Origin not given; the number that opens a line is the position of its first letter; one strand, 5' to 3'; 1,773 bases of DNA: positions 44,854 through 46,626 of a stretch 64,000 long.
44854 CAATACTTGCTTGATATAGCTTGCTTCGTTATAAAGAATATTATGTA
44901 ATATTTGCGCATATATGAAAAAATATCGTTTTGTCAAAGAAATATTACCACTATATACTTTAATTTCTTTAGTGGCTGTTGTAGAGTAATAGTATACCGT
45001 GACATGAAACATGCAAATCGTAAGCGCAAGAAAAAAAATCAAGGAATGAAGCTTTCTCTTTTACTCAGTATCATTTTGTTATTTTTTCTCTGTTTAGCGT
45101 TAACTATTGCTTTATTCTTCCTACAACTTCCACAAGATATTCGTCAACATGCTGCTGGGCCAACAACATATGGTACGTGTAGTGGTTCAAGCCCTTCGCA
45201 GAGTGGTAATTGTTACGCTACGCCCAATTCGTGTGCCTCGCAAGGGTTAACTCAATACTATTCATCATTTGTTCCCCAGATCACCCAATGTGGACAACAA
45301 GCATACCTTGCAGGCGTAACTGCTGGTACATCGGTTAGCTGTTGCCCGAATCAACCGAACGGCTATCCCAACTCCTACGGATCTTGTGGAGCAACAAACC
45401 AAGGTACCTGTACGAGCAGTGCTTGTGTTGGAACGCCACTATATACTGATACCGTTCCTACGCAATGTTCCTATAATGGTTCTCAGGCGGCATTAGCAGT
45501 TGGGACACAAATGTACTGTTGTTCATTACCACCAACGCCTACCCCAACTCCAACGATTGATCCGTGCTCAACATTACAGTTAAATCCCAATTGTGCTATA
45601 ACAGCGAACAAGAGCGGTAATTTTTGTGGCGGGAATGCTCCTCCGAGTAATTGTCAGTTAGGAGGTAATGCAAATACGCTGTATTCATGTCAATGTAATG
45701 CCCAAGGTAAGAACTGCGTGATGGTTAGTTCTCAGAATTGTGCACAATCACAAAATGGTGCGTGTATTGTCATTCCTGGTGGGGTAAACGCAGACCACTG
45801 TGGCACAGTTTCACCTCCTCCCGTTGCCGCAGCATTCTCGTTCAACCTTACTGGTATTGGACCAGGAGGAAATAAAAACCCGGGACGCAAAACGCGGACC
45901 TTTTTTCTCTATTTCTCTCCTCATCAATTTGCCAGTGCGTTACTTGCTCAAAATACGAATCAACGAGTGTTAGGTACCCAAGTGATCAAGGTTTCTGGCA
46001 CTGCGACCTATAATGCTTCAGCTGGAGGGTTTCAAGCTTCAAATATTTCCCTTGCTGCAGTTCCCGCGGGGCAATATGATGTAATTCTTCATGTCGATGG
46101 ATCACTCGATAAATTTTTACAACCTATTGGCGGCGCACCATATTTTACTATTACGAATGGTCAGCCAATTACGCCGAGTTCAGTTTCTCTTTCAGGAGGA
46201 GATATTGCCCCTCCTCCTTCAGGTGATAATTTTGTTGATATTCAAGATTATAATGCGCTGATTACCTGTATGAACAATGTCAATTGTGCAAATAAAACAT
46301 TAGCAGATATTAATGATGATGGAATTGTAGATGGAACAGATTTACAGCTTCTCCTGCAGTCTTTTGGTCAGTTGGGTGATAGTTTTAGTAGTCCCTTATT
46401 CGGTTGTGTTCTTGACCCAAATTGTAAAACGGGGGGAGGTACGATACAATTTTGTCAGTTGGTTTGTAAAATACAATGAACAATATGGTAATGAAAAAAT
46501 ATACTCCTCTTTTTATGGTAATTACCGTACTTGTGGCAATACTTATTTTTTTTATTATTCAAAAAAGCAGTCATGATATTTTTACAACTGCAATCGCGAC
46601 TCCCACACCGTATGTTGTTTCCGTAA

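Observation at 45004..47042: Operonic dockerin/cohesin-like pair suggesting a cell-surface anchoring module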

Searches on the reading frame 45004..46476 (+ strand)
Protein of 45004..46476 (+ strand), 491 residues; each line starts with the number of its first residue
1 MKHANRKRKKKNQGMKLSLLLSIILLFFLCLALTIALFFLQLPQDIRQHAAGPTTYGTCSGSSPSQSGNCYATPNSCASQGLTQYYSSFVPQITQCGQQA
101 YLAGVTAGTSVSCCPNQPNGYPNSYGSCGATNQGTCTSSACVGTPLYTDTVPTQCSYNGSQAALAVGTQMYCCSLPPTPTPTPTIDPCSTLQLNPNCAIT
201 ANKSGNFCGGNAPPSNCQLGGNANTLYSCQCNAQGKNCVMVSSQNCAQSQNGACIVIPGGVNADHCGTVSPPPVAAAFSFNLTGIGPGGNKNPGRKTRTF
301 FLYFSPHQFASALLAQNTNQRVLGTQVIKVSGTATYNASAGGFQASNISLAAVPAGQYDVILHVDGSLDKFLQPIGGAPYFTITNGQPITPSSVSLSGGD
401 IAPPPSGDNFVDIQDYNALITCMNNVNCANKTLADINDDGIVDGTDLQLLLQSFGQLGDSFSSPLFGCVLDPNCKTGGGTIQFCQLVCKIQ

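Call 3: search_protein_families(library=pfam, proteins=[window:45004-46476:+], max_evalue=10)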
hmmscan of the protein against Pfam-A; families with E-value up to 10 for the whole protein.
window:45004-46476:+ (491 aa): 1 family
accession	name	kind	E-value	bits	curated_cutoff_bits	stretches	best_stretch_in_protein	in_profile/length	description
PF00404.24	Dockerin_1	-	8.1e-05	23.2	22.9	1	407-450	6-52/57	Dockerin type I domain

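Call 4: search_protein_families(library=ncbifam, proteins=[window:45004-46476:+], max_evalue=10)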
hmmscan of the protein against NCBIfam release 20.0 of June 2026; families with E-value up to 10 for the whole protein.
window:45004-46476:+ (491 aa): 3 families
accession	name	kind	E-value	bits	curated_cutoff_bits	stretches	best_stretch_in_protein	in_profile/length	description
NF041540.1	dockerin_GC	domain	0.01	16.2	29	1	406-455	13-64/67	GC-type dockerin domain-anchored protein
NF042931.1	SAG1386_EF1546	equivalog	0.018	15.1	80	1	4-67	15-78/158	SAG1386/EF1546 family surface-associated protein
NF004715.0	PRK06059.1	equivalog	0.34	9.8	424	1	314-377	62-125/399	lipid-transfer protein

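Call 9: find_homologous_proteins(query=window:45004-46476:+)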
Query window:45004-46476:+ (491 aa): 2 proteins with E <= 0.001 among 8000 candidates.
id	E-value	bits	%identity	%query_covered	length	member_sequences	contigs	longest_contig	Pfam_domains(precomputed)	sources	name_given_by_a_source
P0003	0.0e+0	1117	100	100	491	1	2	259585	-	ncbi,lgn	-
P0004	4.2e-6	44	30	28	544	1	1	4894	PF00404.25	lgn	-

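Call 11: find_encoding_contigs(protein=P0004, flank=10000)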
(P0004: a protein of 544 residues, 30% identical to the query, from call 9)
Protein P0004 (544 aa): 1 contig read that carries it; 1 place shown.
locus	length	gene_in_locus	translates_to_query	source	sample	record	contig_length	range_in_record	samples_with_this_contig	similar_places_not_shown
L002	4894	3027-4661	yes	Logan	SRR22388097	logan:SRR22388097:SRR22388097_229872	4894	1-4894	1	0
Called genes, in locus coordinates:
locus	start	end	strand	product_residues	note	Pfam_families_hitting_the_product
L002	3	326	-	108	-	?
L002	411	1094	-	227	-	PF01712:dNK, PF02223:Thymidylate_kin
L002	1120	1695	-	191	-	PF22769:DCD, PF00692:dUTPase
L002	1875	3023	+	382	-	-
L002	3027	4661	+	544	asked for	PF00404:Dockerin_1 (faint)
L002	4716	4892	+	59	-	?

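Call 12: find_encoding_contigs(protein=P0003, flank=10000)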
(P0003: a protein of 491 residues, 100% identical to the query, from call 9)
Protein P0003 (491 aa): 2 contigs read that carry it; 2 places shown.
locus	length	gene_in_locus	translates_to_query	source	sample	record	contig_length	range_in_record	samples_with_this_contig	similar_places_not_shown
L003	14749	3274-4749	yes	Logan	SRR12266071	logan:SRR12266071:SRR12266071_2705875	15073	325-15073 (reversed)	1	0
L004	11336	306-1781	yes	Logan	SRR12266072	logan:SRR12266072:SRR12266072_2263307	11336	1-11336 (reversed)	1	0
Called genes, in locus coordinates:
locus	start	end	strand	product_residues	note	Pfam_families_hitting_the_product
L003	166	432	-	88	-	-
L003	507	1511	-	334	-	PF00512:HisKA, PF02518:HATPase_c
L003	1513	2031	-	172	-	PF00072:Response_reg, PF00486:Trans_reg_C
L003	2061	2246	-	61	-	-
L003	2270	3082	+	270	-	PF03988:DUF347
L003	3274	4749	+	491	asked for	-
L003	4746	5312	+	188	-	PF00963:Cohesin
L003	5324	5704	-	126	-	PF00571:CBS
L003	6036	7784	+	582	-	PF13520:AA_permease_2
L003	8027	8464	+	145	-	PF04098:Rad52_Rad22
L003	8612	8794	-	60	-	-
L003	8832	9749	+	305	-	-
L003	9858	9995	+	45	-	-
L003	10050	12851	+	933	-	PF00133:tRNA-synt_1, PF09334:tRNA-synt_1g, PF08264:Anticodon_1, PF19302:DUF5915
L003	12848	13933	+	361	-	PF01098:FTSW_RODA_SPOVE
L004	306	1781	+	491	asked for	-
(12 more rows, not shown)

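Call 21: search_protein_families(library=pfam, proteins=[P0004, L002:1875-3020:+, L002:4716-4892:+], max_evalue=1)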
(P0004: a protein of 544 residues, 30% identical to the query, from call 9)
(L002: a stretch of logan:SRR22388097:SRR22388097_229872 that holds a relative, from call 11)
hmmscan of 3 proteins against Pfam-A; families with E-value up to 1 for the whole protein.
P0004 (544 aa): 3 families
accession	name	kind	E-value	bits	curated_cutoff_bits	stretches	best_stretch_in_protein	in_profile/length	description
PF00404.24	Dockerin_1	-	1.7e-05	25.4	22.9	1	486-533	2-51/57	Dockerin type I domain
PF18962.6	Por_Secre_tail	-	0.0028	18.4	27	1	394-458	11-73/75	Secretion system C-terminal sorting domain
PF22637.2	CBM_4_9_1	-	0.072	13.8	27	1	267-370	43-148/148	BppA domain 1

L002:1875-3020:+ (382 aa): 0 families

L002:4716-4892:+ (59 aa): 1 family
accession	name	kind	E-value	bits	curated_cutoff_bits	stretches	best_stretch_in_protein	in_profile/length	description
PF08695.16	Coa1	-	0.18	12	22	1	9-49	4-44/117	Cytochrome oxidase complex assembly protein 1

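Call 98: search_protein_families(library=pfam, alignment_id=A7, max_evalue=0.001)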
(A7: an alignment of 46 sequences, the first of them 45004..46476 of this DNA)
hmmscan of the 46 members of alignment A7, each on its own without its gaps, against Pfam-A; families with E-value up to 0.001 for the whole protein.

A. member 1, window:45004-46476:+ (491 aa): 1 family
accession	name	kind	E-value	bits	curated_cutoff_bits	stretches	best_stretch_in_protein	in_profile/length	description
PF00404.24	Dockerin_1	-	8.1e-05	23.2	22.9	1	407-450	6-52/57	Dockerin type I domain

B. families by the number of members that match (of 46 scanned): 14 families
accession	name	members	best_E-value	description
PF00404.24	Dockerin_1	14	1.2e-06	Dockerin type I domain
PF10633.15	NPCBM_assoc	2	7.9e-12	NPCBM-associated, NEW3 domain of alpha-galactosidase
PF11614.14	FixG_C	2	5.5e-05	IG-like fold at C-terminal of FixG, putative oxidoreductase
PF00395.25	SLH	1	2.2e-22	S-layer homology domain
PF15902.12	Sortilin-Vps10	1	8.7e-22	Sortilin, neurotensin receptor 3,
PF02012.26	BNR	1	5.3e-10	BNR/Asp-box repeat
PF24684.1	Vgb_lyase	1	1.1e-09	Virginiamycin B lyase family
PF23619.1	Ig_VWA7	1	1.2e-06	VWA7 Ig-like domain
PF00526.23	Dicty_CTDC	1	1.1e-05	Dictyostelium (slime mold) repeat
PF04886.17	PT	1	2.1e-05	PT disordered repeat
PF00963.24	Cohesin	1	6.4e-05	Cohesin domain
PF10599.14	Nup_retrotrp_bd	1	0.00016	Retro-transposon transporting motif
PF16116.10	DUF4832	1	0.00031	Domain of unknown function (DUF4832)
PF17210.9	SdrD_B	1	0.00033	SdrD B-like domain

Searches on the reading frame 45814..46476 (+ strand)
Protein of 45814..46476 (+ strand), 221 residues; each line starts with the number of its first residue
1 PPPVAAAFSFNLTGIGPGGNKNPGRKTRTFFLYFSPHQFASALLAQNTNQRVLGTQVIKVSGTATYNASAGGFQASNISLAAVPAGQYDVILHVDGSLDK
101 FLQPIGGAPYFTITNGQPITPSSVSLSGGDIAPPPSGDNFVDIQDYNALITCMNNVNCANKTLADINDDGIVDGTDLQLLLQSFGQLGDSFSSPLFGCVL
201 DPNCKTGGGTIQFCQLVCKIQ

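Call 63: search_solved_structures(query=A5, max_evalue=1, show_alignments=2)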
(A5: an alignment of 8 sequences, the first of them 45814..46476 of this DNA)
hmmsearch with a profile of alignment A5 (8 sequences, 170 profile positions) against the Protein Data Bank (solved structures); distinct sequences matched with E-value up to 1: 39.
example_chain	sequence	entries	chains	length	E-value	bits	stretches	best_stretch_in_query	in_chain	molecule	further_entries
2b59_B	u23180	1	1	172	1.5e-11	47.9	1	53-165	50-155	Cellulosomal scaffolding protein A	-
3kcp_A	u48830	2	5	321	5.5e-11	46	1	53-165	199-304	Cellulosomal-scaffolding protein A | Cellulosome anchoring protein cohesin region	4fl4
5g5d_B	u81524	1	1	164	3.2e-10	43.5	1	53-165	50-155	CELLULOSOMAL-SCAFFOLDING PROTEIN A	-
4wi0_B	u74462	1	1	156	8.8e-10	42.1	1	57-165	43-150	Cellulosomal scaffoldin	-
4u3s_B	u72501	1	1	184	2.6e-09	40.5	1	56-166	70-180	Cellulosomal scaffoldin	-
4fl4_A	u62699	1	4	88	2.6e-08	37.3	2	106-164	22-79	Glycoside hydrolase family 9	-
2yik_A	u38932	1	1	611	9.8e-07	32.2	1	98-163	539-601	ENDOGLUCANASE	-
2y3n_B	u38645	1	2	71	1.7e-05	28.1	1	106-165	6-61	CELLULOSOMAL FAMILY-48 PROCESSIVE GLYCOSIDE HYDROLASE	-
4cj0_A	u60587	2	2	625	2.4e-05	27.6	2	97-164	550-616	ENDOGLUCANASE D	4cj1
1clc_A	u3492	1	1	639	2.6e-05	27.5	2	97-164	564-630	ENDOGLUCANASE CELD; EC: 3.2.1.4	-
8x39_A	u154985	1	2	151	3.1e-05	27.3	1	104-162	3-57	Serine protease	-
8x3a_A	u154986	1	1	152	3.2e-05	27.2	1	104-162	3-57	Serine protease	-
6t58_A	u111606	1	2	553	0.0001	25.6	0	104-129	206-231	Cellular tumor antigen p53,Protein S100-A4,Protein S100-A4,Annexin A2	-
5k39_B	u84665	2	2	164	0.00014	25.2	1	53-165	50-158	Dockerin module from a protein of unknown function | Ig domain protein group 2 domain protein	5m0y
1daq_A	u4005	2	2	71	0.0002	24.6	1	140-162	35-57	ENDOGLUCANASE SS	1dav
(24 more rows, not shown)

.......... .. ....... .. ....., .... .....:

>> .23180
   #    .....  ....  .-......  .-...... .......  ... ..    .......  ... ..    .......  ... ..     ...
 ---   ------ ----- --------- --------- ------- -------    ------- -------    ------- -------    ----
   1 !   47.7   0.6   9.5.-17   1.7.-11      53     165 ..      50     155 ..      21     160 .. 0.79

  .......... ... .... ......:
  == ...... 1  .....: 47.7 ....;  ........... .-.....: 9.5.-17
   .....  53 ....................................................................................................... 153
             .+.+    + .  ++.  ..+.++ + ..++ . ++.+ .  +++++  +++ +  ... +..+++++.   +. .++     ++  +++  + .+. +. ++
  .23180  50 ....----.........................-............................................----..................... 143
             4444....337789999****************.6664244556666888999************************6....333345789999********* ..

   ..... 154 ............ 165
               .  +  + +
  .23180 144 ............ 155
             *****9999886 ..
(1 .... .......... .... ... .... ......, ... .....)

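Call 82: search_solved_structures(query=window:45814-46476:+, max_evalue=1, show_alignments=2)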
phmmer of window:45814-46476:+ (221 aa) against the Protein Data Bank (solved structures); distinct sequences matched with E-value up to 1: 9.
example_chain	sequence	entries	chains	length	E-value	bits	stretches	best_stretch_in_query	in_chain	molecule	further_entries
2y3n_B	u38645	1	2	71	0.00037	23.6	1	162-186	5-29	CELLULOSOMAL FAMILY-48 PROCESSIVE GLYCOSIDE HYDROLASE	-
6kg9_A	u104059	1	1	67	0.00038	23.5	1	158-183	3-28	And cellulose-binding endoglucanase family 9 CelL ortholog dockerin domain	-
6kge_D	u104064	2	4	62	0.0018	21.4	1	160-183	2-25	And cellulose-binding endoglucanase family 9 CelL ortholog dockerin domain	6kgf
6kgc_B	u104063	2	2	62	0.0018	21.3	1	160-183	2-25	And cellulose-binding endoglucanase family 9 CelL ortholog dockerin domain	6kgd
1daq_A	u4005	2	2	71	0.15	15.1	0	160-181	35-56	ENDOGLUCANASE SS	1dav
2mte_A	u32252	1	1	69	0.16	15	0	160-181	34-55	Cellulose 1,4-beta-cellobiosidase (reducing end) CelS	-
4fl4_A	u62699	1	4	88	0.16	15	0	160-182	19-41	Glycoside hydrolase family 9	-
9gvb_B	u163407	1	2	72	0.22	14.5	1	162-196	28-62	Group 2 dockerin from R. flavefaciens FD-1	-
5lxv_B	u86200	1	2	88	0.95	12.4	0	136-178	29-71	Carbohydrate-binding protein WP_009985128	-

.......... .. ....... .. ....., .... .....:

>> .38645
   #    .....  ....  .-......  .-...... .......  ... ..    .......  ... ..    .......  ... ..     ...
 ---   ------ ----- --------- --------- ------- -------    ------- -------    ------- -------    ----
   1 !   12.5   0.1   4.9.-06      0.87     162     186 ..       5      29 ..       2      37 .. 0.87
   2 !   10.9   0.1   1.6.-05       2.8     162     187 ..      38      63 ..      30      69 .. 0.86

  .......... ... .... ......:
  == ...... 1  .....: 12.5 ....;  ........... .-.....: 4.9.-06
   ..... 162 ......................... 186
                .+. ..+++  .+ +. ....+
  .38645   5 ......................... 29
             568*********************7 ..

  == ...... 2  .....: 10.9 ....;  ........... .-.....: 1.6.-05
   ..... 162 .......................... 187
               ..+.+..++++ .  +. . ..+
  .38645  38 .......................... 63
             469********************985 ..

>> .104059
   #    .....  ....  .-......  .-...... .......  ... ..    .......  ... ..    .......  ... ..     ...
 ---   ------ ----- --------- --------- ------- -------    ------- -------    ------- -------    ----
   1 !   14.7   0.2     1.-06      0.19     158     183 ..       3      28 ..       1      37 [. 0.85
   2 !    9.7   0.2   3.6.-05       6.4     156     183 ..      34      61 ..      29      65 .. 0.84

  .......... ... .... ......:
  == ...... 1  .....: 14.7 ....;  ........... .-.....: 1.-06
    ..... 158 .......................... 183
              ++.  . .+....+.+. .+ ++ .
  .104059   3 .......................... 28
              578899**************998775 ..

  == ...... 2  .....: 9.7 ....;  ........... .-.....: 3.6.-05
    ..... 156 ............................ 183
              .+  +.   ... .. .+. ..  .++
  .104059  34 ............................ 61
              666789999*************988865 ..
